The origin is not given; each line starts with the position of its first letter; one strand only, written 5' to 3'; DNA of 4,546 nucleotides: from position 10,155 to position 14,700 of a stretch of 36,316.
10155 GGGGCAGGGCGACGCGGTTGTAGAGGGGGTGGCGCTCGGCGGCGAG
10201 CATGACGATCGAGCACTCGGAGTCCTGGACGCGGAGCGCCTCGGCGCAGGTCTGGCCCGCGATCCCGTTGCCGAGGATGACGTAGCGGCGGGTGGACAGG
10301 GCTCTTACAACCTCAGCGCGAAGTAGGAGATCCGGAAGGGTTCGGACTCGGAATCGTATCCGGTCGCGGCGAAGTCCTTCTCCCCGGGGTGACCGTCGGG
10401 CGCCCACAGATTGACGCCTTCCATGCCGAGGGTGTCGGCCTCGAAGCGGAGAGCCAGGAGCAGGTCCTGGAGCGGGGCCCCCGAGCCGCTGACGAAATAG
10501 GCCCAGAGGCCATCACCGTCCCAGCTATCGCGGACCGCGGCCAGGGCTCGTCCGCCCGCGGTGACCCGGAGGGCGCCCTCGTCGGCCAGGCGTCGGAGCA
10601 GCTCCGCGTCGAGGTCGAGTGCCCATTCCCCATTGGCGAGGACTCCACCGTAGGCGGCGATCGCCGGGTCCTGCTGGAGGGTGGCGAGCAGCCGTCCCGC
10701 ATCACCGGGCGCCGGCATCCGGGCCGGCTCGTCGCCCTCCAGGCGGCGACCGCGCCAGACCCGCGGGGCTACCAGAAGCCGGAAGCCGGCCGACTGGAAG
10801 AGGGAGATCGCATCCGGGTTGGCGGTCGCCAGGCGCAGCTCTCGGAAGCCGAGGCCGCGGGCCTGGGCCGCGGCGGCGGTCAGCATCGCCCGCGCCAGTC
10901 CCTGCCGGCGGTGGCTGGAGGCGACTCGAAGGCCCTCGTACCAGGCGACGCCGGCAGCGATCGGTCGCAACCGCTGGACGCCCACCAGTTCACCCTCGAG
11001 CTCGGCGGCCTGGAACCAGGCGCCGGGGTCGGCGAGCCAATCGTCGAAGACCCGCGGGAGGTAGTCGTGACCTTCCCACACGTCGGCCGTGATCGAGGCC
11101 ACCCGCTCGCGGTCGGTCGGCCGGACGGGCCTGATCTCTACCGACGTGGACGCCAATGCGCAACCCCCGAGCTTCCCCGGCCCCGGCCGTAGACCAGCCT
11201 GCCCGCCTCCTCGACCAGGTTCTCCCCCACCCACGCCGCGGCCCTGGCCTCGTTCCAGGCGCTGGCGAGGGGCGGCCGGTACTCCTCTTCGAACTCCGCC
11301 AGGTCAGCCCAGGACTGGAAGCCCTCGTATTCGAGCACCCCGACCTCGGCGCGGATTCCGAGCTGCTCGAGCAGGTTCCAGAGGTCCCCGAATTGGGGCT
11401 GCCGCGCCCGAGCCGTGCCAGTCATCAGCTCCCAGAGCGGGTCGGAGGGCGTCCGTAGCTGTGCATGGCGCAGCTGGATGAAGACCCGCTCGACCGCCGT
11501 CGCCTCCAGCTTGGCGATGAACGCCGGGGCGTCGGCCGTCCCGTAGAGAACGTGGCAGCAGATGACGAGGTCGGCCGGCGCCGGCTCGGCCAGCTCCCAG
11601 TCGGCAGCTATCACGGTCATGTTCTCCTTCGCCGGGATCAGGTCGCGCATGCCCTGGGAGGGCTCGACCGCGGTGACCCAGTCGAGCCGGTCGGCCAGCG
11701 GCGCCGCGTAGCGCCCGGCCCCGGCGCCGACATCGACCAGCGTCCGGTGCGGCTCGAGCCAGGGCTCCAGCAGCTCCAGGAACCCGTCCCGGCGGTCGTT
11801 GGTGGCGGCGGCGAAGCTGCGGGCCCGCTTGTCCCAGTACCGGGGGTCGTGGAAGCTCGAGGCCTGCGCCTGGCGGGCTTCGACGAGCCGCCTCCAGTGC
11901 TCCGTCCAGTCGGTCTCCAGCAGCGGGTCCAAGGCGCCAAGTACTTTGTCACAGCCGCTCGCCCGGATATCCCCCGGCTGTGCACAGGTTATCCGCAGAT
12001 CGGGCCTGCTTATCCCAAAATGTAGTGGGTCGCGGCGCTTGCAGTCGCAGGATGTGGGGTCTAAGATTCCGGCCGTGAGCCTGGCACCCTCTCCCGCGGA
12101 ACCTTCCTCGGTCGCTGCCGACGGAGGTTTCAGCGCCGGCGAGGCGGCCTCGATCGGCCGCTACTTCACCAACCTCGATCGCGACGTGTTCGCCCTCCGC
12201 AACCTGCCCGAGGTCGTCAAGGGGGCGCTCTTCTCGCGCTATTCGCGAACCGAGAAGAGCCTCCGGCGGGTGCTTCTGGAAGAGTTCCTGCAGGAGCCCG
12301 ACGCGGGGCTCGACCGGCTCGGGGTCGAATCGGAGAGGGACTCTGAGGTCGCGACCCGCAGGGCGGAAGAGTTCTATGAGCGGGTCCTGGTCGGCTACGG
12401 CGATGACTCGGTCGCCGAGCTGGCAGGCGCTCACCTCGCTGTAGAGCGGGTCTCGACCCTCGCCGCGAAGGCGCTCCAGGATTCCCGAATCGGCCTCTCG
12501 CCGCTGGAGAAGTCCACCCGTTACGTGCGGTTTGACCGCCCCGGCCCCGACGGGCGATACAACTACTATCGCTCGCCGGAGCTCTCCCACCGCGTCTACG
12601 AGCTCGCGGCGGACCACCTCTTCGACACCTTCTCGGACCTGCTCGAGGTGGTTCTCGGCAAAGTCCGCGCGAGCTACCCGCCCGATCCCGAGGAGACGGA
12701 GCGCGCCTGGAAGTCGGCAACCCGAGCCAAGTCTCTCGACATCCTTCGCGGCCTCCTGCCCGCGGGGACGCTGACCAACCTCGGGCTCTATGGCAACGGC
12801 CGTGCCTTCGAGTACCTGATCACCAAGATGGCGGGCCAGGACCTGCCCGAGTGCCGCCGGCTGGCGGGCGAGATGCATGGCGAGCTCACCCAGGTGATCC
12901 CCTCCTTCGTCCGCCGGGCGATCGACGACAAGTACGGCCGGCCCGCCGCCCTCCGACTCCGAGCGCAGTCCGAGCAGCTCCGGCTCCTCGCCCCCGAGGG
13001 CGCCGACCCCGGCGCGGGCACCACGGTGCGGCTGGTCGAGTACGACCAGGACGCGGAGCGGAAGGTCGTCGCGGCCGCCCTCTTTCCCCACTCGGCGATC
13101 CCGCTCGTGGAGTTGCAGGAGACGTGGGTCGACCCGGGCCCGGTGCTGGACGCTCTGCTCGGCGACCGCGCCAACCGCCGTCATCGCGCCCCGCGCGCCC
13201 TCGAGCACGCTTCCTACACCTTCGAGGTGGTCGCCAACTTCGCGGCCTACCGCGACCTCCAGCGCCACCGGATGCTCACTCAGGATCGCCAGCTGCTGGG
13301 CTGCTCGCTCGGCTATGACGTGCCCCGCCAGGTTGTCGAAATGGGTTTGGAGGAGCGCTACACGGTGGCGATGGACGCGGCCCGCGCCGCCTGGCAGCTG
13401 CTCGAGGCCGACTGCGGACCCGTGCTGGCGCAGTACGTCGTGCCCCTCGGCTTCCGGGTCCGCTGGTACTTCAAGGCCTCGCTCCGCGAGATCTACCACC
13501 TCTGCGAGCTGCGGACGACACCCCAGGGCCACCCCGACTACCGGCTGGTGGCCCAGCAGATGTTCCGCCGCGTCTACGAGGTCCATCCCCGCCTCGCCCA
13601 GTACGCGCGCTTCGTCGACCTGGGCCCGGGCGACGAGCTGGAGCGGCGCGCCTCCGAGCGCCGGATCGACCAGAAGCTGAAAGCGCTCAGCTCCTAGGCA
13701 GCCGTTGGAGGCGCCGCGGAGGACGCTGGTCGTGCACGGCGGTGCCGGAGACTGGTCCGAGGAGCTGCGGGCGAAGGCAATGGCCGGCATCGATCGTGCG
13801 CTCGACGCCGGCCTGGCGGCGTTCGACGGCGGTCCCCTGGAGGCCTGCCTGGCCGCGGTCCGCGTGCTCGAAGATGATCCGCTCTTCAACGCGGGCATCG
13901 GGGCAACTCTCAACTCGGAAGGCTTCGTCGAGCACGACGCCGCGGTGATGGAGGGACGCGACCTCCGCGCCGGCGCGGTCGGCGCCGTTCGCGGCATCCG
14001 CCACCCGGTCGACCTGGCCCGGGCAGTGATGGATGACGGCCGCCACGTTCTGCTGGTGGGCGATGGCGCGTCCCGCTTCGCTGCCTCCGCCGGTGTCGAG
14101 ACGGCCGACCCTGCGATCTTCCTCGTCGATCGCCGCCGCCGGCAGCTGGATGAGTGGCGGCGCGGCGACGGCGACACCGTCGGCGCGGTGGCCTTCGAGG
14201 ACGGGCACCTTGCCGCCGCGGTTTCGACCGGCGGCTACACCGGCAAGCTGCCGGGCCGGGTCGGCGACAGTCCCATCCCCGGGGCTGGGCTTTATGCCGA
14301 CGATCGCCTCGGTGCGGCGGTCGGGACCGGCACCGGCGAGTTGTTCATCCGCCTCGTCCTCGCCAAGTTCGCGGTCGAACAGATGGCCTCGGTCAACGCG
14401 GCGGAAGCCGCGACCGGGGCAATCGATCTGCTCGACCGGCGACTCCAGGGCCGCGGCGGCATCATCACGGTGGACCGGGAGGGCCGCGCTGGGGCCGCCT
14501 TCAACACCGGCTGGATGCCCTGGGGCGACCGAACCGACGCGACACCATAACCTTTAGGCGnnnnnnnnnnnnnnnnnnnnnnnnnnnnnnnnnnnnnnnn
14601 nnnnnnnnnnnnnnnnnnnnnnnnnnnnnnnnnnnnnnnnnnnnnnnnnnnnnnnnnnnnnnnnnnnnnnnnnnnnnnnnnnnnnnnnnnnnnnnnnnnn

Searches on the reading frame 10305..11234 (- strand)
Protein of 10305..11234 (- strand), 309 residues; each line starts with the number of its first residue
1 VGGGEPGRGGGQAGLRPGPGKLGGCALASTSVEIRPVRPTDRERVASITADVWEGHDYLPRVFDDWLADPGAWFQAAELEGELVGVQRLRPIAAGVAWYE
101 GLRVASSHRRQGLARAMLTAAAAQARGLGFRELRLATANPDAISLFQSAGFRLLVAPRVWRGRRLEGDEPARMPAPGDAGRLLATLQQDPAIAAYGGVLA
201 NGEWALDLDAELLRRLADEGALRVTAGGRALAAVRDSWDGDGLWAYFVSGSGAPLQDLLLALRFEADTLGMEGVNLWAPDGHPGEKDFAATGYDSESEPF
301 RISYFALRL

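Call 17: search_protein_families(library=pfam, proteins=[window:10305-11234:-], max_evalue=0.001)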
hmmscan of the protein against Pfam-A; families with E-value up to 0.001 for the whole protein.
window:10305-11234:- (309 aa): 4 families
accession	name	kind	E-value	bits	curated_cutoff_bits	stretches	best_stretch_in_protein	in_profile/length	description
PF00583.31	Acetyltransf_1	-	2e-16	60.7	20.7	1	55-151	16-116/116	Acetyltransferase (GNAT) family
PF13508.13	Acetyltransf_7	-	1.8e-10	41.5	27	1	76-152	7-83/84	Acetyltransferase (GNAT) domain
PF13673.13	Acetyltransf_10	-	1.6e-05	25.3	23.6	1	71-159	30-115/128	Acetyltransferase (GNAT) domain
PF13302.13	Acetyltransf_3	-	3.5e-05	24.9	25.4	1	33-152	3-138/138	Acetyltransferase (GNAT) domain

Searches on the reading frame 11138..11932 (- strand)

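Call 17: search_protein_families(library=pfam, proteins=[window:11138-11932:-], max_evalue=0.001)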
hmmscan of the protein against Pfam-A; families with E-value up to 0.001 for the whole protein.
window:11138-11932:- (264 aa): 4 families
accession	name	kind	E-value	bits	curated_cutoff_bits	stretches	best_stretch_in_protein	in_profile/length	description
PF13489.12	Methyltransf_23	-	1.2e-06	28.8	27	1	51-143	12-105/164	Methyltransferase domain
PF08241.18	Methyltransf_11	-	1.4e-06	29.3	21.2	1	66-142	1-83/95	Methyltransferase domain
PF13649.12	Methyltransf_25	-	3.3e-06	28.1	27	1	66-141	2-88/97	Methyltransferase domain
PF08242.18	Methyltransf_12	-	0.00023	22.2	30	1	66-142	1-88/98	Methyltransferase domain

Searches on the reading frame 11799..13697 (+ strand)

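Call 17: search_protein_families(library=pfam, proteins=[window:11799-13697:+], max_evalue=0.001)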
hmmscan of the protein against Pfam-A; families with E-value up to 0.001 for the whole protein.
window:11799-13697:+ (632 aa): 1 family
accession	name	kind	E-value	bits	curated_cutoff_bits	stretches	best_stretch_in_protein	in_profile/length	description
PF02511.20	Thy1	-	3.2e-41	141.6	24.8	2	411-597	1-190/191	Thymidylate synthase complementing protein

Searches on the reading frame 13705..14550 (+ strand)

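Call 17: search_protein_families(library=pfam, proteins=[window:13705-14550:+], max_evalue=0.001)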
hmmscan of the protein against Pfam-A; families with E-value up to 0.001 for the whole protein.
window:13705-14550:+ (281 aa): 1 family
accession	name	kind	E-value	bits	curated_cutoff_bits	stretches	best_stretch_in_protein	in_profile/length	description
PF01112.23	Asparaginase_2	-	1.6e-75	254.6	27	1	7-274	2-296/309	Asparaginase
